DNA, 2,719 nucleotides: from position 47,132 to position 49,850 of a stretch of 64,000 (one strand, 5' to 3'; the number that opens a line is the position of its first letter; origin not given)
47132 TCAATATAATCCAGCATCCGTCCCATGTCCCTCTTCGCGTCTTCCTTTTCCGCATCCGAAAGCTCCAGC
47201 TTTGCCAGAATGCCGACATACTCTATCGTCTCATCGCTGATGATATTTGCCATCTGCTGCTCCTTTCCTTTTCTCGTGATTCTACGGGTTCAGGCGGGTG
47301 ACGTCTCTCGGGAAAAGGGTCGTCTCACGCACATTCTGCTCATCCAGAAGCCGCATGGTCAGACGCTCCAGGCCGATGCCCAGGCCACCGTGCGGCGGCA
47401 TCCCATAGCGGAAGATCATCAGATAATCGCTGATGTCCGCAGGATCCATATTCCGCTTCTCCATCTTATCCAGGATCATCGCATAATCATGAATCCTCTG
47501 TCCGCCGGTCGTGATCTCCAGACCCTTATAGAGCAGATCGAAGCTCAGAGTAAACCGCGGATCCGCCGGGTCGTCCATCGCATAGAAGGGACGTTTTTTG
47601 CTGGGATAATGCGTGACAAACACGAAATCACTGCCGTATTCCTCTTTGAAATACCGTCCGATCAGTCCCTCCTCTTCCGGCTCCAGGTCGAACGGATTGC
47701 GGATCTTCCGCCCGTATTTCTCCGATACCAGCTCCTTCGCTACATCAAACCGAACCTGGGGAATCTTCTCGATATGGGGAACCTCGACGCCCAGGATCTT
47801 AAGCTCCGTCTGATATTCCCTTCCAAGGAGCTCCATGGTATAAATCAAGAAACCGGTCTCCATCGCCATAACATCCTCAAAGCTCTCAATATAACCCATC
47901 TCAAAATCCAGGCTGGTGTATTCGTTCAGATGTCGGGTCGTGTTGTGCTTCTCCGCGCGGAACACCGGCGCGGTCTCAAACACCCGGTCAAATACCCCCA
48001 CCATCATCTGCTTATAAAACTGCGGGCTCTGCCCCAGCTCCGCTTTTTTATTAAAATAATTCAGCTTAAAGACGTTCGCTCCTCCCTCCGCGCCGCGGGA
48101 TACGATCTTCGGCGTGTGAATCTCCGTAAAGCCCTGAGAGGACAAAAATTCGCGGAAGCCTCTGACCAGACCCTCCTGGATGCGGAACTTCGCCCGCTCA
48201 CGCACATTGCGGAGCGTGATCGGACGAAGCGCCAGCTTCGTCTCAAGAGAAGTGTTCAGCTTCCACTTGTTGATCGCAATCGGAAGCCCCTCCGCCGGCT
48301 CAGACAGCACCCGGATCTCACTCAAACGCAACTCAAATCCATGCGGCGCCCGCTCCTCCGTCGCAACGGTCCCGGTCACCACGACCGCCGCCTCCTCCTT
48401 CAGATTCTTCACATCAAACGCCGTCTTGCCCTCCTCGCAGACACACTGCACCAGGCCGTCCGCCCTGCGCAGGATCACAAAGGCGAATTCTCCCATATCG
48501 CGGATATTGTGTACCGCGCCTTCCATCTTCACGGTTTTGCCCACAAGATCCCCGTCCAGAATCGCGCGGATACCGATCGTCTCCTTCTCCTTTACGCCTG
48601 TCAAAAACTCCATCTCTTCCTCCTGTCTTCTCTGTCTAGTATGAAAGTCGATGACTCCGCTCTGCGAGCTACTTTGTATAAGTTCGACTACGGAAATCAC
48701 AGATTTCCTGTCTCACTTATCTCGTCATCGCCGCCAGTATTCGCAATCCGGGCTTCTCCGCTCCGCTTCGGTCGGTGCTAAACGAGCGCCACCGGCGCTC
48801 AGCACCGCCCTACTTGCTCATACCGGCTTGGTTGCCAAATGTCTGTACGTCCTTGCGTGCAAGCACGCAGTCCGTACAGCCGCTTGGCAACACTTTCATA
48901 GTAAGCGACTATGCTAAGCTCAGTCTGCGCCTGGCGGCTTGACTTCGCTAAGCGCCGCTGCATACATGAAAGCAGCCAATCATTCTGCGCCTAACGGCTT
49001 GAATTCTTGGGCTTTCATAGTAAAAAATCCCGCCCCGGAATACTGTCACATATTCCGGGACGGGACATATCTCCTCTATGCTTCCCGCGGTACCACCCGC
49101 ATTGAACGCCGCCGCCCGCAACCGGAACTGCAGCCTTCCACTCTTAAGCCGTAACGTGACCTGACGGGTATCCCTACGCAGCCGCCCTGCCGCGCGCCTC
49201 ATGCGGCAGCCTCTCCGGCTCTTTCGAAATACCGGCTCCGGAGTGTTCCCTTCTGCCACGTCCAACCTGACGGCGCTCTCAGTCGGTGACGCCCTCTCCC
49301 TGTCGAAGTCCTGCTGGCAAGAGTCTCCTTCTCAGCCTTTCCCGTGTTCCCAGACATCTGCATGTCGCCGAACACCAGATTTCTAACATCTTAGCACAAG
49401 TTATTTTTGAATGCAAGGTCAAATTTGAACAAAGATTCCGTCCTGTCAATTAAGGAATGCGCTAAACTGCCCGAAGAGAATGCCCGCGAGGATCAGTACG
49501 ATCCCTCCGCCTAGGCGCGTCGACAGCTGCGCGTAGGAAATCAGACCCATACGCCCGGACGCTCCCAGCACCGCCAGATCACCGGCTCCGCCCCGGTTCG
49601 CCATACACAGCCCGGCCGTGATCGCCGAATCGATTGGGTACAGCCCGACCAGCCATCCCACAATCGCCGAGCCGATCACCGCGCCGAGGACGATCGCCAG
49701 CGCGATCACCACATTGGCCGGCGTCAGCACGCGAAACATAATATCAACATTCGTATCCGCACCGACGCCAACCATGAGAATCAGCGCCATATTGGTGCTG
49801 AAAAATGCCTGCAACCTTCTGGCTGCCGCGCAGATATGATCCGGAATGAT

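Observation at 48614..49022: The aspS T-box terminator is separated from the start codon by ~410 nt of stacked structured repeats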

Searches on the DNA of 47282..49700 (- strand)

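Call 4: search_rna_families(source=window, start=48300, end=49700, threshold=evalue, max_evalue=1, show_alignments=4)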
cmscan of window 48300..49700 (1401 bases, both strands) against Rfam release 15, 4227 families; matches with E-value up to 1: 3.
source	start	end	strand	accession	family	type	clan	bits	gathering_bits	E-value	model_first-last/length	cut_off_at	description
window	48691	48898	-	RF01699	Clostridiales-1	Gene; sRNA;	-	68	48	1.8e-14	1-166/166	no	Clostridiales-1 RNA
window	49053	49342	-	RF00230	T-box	Cis-reg; leader;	-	47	93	7.6e-09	1-219/219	no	T-box leader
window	48825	48899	-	RF00660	mir-214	Gene; miRNA;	-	20.2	66.7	0.089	1-101/101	no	mir-214 microRNA precursor family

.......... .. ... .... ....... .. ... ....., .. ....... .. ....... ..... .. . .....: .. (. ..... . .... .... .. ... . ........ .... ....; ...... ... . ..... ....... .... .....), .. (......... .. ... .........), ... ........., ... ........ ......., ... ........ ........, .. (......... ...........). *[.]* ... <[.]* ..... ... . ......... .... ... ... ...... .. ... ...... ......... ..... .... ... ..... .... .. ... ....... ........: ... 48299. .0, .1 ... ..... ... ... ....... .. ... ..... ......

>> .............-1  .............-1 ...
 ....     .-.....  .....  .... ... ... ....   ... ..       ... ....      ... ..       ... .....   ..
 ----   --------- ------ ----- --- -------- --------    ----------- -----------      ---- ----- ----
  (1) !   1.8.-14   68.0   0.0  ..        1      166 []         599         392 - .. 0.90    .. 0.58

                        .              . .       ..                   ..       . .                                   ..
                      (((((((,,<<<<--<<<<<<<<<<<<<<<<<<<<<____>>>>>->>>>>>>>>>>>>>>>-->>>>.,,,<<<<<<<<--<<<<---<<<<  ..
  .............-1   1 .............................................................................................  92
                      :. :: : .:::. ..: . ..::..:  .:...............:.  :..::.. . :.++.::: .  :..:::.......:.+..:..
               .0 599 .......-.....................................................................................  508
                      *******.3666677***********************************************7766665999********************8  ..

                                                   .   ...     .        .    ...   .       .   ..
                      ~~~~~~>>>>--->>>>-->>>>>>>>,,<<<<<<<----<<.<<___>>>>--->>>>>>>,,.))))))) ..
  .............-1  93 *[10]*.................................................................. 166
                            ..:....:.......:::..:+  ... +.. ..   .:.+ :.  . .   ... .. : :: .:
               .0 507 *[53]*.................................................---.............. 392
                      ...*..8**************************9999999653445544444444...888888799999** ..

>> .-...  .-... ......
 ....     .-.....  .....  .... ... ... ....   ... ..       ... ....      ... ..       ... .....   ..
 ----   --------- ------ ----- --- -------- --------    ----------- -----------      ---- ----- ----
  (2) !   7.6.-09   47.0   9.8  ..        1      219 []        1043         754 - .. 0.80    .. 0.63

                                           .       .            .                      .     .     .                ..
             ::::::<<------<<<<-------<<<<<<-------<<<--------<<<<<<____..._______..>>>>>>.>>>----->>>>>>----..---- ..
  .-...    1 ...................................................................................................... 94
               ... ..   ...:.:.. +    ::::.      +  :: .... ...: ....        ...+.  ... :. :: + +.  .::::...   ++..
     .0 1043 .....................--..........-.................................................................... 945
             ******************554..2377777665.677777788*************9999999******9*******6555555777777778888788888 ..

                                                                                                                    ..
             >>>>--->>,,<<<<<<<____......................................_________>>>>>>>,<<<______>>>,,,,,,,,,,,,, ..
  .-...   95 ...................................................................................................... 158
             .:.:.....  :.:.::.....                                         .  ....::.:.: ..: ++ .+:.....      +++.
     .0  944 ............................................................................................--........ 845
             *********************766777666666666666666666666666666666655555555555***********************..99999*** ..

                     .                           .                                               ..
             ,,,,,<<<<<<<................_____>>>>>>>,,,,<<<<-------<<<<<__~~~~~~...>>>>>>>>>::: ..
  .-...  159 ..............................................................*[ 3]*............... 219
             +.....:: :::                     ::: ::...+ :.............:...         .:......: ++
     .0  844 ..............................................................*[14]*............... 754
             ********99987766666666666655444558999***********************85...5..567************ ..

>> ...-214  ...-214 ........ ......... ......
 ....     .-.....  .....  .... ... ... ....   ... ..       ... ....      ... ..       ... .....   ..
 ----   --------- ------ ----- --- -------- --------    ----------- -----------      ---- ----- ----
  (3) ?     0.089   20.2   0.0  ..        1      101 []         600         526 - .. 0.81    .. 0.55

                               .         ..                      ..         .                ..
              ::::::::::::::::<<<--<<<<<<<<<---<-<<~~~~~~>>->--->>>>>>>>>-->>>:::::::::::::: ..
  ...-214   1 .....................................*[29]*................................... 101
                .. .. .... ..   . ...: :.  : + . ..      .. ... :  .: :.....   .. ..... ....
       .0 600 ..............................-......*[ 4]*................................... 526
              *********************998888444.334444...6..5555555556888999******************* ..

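Call 5: search_dna_similar(query=window:48614-49022:-, collection=phages, mode=distant)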
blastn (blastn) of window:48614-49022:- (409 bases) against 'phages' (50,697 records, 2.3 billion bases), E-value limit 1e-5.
Records with a match: 1; places in all: 1; records where one place covers at least 80% of the query: 0.
Best place of each record, by identity: 80-90% 1.
By first word of the organism name: Bacteriophage 1.
By host as written in the record: - 1.
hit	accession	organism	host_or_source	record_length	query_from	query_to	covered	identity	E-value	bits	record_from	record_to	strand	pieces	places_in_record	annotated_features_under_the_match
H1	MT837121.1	Bacteriophage sp.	human fecal samples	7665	217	270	13%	83.3%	5e-6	58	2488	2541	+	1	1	record has no annotation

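Call 22: build_rna_model(alignment_id=A2)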
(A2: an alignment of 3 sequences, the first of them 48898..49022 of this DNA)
Model R1 built from alignment A2 (3 sequences, 129 columns); structure: RNAalifold consensus.
model positions 125; base pairs 40; branch points 1; effective number of sequences 0.74; information 0.59 bits per position. Calibrated on 0.2 Mb of random sequence (short: E-values are rough).
structure used (alignment columns):
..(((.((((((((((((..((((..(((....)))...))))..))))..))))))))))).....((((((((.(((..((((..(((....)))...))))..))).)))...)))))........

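Call 23: search_with_rna_model(model_id=R1, source=window, max_evalue=1, filters=off, show_alignments=8)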
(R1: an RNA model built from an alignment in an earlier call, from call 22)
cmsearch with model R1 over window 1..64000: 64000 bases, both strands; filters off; matches with E-value up to 1: 4.
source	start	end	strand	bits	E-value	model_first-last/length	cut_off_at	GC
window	48898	49022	-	151.7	5e-34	1-125/125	no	0.5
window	56578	56702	+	146.1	1.1e-32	1-125/125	no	0.5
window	31974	32098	+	140.9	1.8e-31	1-125/125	no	0.5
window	56559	56638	-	11.8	0.51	1-125/125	no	0.44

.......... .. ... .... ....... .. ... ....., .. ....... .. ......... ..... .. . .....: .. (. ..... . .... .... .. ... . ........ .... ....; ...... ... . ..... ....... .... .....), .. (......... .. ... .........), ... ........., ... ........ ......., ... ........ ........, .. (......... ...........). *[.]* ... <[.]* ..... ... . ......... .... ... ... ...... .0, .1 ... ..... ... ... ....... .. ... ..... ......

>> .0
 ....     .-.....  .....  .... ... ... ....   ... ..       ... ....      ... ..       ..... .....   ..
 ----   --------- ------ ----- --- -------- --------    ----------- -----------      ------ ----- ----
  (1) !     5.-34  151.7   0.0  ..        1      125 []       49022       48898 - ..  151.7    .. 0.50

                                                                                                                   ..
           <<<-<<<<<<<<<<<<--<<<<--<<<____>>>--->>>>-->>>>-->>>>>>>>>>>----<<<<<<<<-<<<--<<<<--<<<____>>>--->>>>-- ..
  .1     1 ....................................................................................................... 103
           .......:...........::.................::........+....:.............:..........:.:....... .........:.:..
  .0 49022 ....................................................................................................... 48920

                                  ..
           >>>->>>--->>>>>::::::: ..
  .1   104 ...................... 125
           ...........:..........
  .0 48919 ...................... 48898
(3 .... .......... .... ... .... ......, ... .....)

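Call 24: search_with_rna_model(model_id=R1, sources=[L002, L003, L004, L005, L006, L007, L008, L009, L010, L011, L012, L013, L014, L015, L016, L017, L018, L019, L020, L021, L022, L023, L024, L025, L026, L027, L028, L029, L030, L031, L032, L033, L034, L035, L036, L037, L038, L039, L040, L041, L042, L043, L044, L045, L046, L047, L048, L049, L050, L051, L052, L053, L054, L055, L056, L057, L058, L059, L060, L061, L062, L063, L064, L065, L066, L067, L068, L069, L070, L071, L072, L073, L074, L075, L076, L077, L078, L079, L080, L081], max_evalue=1, show_alignments=5)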
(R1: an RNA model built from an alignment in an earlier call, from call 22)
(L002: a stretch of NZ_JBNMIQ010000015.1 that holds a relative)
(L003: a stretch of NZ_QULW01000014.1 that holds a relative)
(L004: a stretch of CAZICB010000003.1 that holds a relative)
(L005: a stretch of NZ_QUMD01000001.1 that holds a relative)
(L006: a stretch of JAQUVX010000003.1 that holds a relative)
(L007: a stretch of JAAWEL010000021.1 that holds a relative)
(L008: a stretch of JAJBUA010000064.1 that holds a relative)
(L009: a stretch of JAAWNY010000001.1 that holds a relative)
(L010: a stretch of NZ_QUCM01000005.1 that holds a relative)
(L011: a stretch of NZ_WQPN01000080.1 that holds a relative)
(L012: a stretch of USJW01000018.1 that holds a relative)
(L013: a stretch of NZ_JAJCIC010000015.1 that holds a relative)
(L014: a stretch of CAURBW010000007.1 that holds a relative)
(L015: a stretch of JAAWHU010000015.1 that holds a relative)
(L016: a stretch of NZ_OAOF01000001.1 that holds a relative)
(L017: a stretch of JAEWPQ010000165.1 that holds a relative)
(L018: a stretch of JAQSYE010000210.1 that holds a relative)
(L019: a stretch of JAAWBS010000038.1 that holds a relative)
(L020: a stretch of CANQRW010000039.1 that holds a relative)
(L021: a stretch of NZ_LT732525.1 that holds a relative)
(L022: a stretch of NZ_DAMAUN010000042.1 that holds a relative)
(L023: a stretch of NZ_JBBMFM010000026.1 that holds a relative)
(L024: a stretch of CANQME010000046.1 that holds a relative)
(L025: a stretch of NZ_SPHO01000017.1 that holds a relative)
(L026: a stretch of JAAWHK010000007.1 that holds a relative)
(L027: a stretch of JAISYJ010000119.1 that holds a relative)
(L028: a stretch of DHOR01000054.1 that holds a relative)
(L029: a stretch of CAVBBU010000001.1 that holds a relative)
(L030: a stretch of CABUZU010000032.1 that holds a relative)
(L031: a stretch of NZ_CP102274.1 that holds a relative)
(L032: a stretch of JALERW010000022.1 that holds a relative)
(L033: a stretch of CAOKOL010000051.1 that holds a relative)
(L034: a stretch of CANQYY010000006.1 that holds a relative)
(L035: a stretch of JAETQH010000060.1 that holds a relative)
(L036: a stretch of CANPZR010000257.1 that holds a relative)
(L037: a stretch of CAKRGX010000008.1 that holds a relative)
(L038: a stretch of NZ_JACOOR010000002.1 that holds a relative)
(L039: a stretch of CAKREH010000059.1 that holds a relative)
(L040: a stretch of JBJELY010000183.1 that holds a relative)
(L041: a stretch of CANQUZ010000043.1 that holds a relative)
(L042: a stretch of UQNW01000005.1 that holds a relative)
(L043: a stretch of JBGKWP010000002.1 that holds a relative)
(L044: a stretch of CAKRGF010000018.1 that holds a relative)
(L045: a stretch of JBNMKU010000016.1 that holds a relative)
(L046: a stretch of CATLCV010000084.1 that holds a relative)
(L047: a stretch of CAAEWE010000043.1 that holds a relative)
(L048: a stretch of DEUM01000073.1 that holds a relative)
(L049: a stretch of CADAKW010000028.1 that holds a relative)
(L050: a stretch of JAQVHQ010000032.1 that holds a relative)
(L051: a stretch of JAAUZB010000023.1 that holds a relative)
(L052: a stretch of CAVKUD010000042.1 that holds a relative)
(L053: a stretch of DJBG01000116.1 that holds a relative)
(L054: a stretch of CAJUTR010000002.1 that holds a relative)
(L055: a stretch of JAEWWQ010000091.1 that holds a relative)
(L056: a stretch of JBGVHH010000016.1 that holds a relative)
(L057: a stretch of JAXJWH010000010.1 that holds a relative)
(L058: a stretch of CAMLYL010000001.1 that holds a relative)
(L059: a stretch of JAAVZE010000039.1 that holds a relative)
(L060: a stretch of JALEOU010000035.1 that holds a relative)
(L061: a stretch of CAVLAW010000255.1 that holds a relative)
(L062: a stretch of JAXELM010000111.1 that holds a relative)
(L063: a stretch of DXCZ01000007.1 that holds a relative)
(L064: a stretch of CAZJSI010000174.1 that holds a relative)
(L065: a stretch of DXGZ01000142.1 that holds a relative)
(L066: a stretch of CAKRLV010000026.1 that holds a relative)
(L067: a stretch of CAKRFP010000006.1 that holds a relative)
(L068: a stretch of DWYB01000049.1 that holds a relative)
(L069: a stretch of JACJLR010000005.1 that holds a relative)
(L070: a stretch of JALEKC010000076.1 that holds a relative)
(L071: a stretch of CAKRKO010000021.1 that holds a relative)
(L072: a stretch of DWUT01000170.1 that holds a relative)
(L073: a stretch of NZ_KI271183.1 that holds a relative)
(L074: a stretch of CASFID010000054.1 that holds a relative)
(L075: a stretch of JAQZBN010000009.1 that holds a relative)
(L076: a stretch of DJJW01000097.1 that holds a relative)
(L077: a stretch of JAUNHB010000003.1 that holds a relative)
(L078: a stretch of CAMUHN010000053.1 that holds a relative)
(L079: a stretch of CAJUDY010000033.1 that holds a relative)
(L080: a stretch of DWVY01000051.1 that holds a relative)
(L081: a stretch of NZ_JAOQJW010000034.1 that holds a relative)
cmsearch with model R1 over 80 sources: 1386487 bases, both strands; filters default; matches with E-value up to 1: 4.
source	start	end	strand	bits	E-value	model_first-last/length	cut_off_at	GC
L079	20425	20475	-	30.5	0.00044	66-117/125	no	0.55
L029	2350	2397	-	24.8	0.0093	68-115/125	no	0.52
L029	2612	2659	-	24.8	0.0093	68-115/125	no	0.52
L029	2998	3043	+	20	0.13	68-115/125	no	0.52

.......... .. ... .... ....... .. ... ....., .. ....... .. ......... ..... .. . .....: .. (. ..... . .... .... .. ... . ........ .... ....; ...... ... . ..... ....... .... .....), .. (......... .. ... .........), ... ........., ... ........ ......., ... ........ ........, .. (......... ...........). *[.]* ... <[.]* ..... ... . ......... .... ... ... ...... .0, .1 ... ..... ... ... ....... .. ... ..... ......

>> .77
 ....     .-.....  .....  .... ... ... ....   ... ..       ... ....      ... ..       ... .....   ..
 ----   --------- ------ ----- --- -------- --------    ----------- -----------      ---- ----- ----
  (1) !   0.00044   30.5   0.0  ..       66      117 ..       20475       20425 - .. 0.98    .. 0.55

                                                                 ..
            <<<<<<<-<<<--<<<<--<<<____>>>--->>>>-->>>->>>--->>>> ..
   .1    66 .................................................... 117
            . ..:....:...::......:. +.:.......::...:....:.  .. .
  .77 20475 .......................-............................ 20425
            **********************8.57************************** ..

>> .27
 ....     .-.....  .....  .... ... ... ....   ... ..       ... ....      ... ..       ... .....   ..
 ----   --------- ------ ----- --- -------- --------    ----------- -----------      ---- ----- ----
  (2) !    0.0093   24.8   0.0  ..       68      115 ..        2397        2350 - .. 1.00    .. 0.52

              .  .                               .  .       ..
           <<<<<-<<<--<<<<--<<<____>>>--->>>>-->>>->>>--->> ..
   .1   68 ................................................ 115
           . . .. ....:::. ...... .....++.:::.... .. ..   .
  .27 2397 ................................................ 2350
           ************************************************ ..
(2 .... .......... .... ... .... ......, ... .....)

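Call 34: search_rna_families(sources=[L008, L068, L048, L041, L038, L067, L035, L051], threshold=gathering)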
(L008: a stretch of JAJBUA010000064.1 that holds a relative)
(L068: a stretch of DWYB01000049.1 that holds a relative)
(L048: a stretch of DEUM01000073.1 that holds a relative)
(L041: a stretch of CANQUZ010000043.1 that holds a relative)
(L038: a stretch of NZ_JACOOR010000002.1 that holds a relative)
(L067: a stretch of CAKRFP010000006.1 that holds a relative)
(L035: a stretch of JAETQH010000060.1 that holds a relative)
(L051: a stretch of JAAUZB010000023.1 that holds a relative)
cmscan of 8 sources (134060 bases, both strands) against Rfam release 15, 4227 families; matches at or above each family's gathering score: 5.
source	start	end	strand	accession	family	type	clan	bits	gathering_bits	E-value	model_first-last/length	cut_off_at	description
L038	1528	1821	+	RF00230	T-box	Cis-reg; leader;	-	107.5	93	1.9e-22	1-219/219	no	T-box leader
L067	2290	2363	+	RF00005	tRNA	Gene; tRNA;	CL00001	68.5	29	1.6e-12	1-71/71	no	tRNA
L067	2562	2635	+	RF00005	tRNA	Gene; tRNA;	CL00001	68.5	29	1.6e-12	1-71/71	no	tRNA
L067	2165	2235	+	RF00005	tRNA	Gene; tRNA;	CL00001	59.9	29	3.9e-10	1-71/71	no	tRNA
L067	2429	2499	+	RF00005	tRNA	Gene; tRNA;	CL00001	59.9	29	3.9e-10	1-71/71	no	tRNA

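Call 43: search_with_rna_model(model_id=R1, sources=[L082, L083, L001], max_evalue=1, filters=off, show_alignments=4)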
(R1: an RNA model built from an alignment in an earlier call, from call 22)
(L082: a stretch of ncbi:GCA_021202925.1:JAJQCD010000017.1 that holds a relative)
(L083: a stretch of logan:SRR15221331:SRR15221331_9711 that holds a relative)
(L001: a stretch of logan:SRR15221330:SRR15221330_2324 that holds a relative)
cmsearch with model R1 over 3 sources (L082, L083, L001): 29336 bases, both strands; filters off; matches with E-value up to 1: 0.
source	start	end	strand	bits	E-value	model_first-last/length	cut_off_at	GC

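Call 52: build_rna_model(alignment_id=A5, structure=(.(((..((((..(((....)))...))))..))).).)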
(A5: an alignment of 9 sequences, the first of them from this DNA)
Model R2 built from alignment A5 (9 sequences, 38 columns); structure: as given.
model positions 38; base pairs 11; branch points 0; effective number of sequences 9; information 1.234 bits per position. Calibrated on 0.2 Mb of random sequence (short: E-values are rough).
structure used (alignment columns):
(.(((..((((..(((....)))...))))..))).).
